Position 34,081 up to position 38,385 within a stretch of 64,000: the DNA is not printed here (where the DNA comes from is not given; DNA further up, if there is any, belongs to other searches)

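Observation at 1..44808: Nine-module PKS/NRPS glycolipopeptide cluster whose predicted peptide mirrors the hassallidin/herbicolin scaffold in an unexpected genomic context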

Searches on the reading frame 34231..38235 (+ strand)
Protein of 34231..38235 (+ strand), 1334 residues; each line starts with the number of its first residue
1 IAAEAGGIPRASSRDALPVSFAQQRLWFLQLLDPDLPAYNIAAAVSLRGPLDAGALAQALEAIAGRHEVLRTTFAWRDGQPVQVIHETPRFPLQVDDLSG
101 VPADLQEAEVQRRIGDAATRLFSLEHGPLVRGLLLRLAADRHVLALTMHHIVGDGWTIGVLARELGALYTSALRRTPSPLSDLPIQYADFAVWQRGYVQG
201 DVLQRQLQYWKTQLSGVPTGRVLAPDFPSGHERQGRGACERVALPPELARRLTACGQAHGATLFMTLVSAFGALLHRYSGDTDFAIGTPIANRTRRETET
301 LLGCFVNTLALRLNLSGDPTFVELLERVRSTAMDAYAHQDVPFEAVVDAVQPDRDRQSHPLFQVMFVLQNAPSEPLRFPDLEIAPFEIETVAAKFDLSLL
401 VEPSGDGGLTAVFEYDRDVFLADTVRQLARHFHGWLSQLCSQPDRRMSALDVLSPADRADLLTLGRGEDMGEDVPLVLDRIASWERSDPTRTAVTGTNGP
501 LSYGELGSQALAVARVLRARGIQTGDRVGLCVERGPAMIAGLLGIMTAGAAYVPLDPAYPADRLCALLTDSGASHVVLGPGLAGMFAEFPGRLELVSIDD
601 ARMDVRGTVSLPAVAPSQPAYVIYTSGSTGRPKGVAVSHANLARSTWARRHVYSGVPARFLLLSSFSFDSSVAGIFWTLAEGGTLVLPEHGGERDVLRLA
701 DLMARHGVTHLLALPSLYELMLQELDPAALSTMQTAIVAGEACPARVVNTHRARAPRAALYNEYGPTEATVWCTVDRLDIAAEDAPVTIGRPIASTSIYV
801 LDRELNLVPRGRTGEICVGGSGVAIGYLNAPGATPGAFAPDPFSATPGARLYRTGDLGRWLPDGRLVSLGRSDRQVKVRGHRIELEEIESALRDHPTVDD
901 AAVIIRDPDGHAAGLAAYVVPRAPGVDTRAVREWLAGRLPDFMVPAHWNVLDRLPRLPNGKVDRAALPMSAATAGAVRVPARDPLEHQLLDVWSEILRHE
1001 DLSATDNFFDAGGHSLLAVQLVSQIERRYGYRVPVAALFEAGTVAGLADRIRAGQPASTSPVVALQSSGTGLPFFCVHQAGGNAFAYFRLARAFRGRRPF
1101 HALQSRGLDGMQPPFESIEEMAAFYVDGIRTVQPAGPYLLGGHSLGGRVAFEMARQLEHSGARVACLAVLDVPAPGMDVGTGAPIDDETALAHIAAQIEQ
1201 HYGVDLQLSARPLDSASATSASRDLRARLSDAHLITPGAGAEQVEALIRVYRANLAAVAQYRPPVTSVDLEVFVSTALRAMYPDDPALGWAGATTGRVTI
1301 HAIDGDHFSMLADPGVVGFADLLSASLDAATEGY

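Call 20: find_homologous_proteins(query=window:34231-38235:+, max_evalue=1e-50)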
Query window:34231-38235:+ (1334 aa): 7976 proteins with E <= 1e-50 among 8000 candidates; the best 120 are listed.
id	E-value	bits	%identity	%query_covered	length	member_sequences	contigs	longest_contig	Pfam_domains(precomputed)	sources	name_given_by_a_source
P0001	0.0e+0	1712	42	78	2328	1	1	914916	PF00668.26,PF00550.32,PF00501.35,PF13193.13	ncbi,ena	-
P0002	0.0e+0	1706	40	78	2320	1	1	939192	PF00668.26,PF00550.32,PF00501.35,PF13193.13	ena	-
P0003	0.0e+0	1697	45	99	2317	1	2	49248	PF00668.26,PF00550.32,PF12697.14,PF00501.35,PF13193.13,PF00561.27,PF00975.27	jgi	jgi:amino acid adenylation domain-containing protein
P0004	0.0e+0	1676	44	78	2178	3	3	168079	PF00668.26,PF00550.32,PF00501.35,PF13193.13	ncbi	ncbi:MAG: amino acid adenylation domain-containing protein [Nostoc sp.]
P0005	0.0e+0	1661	43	80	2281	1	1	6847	PF00668.26,PF00550.32,PF00501.35,PF13193.13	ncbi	ncbi:MAG TPA: amino acid adenylation domain-containing protein, partial [Longimicrobiaceae bacterium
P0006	0.0e+0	1659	46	98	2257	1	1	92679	PF00668.26,PF00550.32,PF00501.35,PF13193.13,PF00561.27,PF00975.27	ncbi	-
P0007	0.0e+0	1659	43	78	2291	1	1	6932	PF00668.26,PF00550.32,PF00501.35,PF13193.13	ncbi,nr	ncbi:MAG TPA: amino acid adenylation domain-containing protein [Pyrinomonadaceae bacterium]|nr:amino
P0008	0.0e+0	1648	45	78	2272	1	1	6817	PF00668.26,PF00550.32,PF00501.35,PF13193.13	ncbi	ncbi:MAG TPA: amino acid adenylation domain-containing protein, partial [Thermoanaerobaculia bacteri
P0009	0.0e+0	1635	42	98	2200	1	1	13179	PF00668.26,PF00550.32,PF00501.35,PF13193.13,PF00975.27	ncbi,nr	ncbi:MAG: amino acid adenylation domain-containing protein, partial [Herpetosiphonaceae bacterium]|n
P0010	0.0e+0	1630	42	79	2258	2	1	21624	PF00668.26,PF00550.32,PF00501.35,PF13193.13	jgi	-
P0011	0.0e+0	1623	41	78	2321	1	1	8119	PF00668.26,PF00550.32,PF00501.35,PF13193.13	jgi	jgi:amino acid adenylation domain-containing protein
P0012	0.0e+0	1617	43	79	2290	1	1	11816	PF00668.26,PF00550.32,PF00501.35,PF13193.13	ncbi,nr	ncbi:MAG TPA: amino acid adenylation domain-containing protein, partial [Chthonomonadaceae bacterium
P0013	0.0e+0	1614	41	78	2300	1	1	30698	PF00668.26,PF00550.32,PF18563.7,PF00501.35,PF13193.13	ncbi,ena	-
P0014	0.0e+0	1614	42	78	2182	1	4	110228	PF00668.26,PF00550.32,PF00501.35,PF13193.13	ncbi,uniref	ncbi:amino acid adenylation domain-containing protein [Microcoleus sp. C2C3]|uniref:amino acid adeny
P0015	0.0e+0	1614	43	77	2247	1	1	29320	PF00668.26,PF00550.32,PF00501.35,PF13193.13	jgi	jgi:amino acid adenylation domain-containing protein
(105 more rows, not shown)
